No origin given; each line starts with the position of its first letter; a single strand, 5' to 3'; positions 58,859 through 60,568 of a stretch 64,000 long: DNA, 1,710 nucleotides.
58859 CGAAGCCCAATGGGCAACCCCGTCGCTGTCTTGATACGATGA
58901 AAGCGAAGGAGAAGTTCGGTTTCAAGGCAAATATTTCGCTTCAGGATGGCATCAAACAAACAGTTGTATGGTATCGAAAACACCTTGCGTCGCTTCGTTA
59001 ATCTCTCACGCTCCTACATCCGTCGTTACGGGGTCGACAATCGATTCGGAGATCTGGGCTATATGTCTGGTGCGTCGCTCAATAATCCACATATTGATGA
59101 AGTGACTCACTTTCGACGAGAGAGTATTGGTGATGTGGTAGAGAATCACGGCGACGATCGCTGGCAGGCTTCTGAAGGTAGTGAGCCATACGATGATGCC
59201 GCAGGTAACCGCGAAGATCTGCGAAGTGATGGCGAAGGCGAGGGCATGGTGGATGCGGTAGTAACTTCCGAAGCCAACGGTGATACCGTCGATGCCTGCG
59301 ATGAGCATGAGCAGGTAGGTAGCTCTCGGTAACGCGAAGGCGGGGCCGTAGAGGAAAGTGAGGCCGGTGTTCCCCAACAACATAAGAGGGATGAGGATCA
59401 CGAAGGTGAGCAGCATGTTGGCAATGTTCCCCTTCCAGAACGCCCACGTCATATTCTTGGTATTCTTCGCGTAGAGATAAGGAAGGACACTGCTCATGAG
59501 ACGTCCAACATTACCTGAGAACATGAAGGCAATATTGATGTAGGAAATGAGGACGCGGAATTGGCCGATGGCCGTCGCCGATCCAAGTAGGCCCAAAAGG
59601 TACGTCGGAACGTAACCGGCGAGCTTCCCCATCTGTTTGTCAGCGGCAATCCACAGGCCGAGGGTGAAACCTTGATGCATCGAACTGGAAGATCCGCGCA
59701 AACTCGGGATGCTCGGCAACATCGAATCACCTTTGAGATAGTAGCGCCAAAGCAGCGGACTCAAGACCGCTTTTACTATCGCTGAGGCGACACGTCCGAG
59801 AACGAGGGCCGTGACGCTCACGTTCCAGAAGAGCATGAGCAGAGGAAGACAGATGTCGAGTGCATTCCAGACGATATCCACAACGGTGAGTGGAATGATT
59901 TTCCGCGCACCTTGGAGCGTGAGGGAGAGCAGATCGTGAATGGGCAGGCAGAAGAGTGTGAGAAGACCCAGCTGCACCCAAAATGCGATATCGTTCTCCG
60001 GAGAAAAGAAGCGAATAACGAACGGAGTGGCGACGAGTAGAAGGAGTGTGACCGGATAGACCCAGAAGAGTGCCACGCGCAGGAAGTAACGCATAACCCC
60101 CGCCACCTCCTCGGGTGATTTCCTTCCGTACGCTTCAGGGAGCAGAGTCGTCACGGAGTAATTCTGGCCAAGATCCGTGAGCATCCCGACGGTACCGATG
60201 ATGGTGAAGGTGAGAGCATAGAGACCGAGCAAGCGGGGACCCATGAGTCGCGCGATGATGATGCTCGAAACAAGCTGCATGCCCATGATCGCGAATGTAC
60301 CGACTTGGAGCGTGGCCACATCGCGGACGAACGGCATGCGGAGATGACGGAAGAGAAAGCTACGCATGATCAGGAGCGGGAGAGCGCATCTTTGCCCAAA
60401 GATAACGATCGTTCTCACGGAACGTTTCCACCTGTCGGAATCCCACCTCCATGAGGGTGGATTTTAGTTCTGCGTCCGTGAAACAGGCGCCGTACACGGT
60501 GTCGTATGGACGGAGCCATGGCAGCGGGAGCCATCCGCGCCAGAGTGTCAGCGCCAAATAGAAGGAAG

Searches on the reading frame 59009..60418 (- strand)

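Call 82: search_protein_families(library=pfam, proteins=[window:59009-60418:-], max_evalue=0.00001)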
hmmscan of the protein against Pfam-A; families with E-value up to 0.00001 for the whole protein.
window:59009-60418:- (470 aa): 2 families
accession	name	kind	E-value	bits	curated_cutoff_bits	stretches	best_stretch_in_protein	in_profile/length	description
PF01943.22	Polysacc_synt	-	2.5e-14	53.8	28.2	1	31-297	2-254/274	Polysaccharide biosynthesis protein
PF01554.23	MatE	-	8.6e-09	35.7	24.9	1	41-185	6-152/161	MatE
